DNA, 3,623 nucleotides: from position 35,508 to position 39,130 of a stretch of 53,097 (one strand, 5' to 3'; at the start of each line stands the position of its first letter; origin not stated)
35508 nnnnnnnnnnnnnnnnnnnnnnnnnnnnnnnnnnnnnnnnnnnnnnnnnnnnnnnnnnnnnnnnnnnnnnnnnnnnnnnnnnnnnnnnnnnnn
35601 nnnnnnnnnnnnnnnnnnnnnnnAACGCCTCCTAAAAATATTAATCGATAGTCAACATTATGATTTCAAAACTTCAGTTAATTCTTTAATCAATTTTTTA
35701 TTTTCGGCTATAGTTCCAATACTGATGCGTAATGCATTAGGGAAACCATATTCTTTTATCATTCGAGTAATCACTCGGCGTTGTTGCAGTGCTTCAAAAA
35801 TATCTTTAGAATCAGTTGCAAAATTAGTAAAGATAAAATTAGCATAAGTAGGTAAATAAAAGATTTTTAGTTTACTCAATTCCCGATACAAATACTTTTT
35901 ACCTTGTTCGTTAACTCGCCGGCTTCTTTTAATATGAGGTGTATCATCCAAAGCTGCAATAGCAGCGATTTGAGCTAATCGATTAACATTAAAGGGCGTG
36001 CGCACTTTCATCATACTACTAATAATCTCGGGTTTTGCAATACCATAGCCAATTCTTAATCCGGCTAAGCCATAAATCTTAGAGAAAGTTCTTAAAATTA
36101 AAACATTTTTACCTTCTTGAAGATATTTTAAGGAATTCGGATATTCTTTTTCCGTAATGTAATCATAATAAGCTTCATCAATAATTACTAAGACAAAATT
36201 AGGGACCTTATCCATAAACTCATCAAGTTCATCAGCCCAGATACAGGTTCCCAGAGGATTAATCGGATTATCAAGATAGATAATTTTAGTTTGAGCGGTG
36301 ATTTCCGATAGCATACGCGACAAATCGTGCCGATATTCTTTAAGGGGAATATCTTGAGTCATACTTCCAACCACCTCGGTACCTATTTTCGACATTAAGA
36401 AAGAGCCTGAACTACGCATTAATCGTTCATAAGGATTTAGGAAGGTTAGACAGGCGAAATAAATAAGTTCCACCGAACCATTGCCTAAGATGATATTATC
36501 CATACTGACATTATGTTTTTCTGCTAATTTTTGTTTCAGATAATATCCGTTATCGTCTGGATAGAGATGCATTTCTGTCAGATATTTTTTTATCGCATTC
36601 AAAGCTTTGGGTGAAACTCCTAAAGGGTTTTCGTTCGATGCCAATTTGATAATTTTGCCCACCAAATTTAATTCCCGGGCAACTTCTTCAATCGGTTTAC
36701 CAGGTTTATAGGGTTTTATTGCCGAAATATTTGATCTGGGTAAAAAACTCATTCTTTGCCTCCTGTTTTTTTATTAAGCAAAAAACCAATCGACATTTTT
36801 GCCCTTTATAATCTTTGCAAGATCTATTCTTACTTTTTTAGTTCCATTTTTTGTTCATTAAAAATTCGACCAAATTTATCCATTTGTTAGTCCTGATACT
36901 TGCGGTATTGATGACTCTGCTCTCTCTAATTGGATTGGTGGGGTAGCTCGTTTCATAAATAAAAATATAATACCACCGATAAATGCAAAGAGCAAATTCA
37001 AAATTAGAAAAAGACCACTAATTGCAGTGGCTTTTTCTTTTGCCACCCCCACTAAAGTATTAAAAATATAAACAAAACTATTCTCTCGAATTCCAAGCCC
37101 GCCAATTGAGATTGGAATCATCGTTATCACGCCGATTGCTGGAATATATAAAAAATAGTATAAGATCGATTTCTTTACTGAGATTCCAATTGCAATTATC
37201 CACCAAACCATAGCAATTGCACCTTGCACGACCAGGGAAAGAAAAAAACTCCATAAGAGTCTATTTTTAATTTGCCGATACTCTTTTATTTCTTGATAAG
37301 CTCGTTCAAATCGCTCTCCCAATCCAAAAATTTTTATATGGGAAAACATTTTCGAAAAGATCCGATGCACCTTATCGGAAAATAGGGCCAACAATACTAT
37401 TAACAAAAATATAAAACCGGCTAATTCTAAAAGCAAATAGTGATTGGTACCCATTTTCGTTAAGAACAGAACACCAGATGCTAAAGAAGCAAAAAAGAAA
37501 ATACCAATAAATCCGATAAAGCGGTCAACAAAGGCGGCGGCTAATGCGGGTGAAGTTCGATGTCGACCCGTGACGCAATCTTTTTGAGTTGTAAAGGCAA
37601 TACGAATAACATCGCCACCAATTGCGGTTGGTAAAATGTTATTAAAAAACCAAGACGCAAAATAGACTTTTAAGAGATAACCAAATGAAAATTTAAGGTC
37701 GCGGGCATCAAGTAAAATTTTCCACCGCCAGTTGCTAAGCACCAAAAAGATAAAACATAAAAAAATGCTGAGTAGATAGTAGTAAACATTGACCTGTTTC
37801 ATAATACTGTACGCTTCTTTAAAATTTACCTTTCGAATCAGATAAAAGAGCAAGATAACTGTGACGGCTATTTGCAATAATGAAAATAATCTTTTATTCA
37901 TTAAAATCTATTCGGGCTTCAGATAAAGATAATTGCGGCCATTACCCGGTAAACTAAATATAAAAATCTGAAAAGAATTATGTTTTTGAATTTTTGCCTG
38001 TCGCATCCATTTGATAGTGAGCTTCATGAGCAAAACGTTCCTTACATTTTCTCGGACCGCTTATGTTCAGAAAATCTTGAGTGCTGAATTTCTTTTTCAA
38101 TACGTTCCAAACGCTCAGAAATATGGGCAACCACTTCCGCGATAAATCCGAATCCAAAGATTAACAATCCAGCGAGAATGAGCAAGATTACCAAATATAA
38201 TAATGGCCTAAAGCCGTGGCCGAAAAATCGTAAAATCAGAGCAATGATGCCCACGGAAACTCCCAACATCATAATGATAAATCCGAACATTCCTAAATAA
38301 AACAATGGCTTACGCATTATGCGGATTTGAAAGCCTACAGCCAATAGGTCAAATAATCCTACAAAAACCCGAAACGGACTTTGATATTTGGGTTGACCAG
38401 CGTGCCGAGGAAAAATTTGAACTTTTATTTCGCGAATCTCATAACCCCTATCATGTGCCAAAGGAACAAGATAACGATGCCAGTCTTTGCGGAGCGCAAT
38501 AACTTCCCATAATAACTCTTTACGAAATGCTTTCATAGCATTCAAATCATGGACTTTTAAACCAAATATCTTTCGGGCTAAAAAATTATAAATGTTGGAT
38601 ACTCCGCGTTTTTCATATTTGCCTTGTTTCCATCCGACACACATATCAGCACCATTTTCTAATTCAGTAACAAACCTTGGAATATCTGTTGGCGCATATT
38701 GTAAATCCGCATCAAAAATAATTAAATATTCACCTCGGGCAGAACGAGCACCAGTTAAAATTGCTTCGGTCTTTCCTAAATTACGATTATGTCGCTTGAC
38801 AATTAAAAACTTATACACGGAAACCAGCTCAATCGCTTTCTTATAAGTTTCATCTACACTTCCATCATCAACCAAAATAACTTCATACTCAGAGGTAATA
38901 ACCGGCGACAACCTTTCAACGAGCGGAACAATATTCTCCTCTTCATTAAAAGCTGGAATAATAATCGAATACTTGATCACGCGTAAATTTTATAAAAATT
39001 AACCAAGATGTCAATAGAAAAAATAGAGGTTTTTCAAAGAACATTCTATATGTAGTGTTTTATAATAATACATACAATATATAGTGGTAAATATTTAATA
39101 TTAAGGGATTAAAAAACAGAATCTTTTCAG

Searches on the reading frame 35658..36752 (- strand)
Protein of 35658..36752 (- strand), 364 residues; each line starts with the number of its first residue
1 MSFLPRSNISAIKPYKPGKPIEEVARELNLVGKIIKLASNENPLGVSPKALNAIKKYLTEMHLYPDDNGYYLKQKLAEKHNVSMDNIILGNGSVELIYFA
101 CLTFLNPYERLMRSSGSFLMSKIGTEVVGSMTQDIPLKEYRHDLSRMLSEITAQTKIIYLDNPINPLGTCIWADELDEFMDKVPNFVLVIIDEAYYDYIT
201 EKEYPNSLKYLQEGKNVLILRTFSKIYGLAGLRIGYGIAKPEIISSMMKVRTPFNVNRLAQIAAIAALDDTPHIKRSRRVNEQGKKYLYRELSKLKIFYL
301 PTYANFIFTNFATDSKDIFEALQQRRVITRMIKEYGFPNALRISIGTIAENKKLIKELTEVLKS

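Call 61: search_protein_families(library=pfam, proteins=[window:35658-36752:-], max_evalue=0.00001)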
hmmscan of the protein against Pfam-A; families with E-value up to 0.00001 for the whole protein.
window:35658-36752:- (364 aa): 1 family
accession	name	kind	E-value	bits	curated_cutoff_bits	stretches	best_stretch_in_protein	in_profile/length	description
PF00155.27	Aminotran_1_2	-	3.9e-49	168.2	19.7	1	33-357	2-360/361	Aminotransferase class I and II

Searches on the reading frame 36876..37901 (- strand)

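Call 61: search_protein_families(library=pfam, proteins=[window:36876-37901:-], max_evalue=0.00001)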
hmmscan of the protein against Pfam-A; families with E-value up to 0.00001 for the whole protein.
window:36876-37901:- (341 aa): 1 family
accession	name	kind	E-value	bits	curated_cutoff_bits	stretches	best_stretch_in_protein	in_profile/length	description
PF03706.18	LPG_synthase_TM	-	2.3e-47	162.4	33.4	1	8-310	2-302/302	Lysylphosphatidylglycerol synthase TM region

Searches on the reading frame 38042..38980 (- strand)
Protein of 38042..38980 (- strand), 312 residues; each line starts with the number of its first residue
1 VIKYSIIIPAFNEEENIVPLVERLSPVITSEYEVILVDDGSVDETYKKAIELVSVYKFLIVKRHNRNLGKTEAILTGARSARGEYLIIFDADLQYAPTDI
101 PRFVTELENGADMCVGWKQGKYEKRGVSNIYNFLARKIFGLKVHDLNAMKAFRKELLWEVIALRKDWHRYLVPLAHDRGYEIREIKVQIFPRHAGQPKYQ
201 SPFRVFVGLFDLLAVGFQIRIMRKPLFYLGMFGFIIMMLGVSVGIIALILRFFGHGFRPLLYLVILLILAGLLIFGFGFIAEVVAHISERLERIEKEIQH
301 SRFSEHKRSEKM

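Call 12: search_protein_families(library=pfam, proteins=[window:38042-38980:-])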
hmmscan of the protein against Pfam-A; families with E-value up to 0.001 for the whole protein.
window:38042-38980:- (312 aa): 1 family
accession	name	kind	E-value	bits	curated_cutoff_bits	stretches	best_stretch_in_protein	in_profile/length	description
PF00535.33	Glycos_transf_2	-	9.5e-30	104.2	23.3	1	5-129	1-126/168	Glycosyl transferase family 2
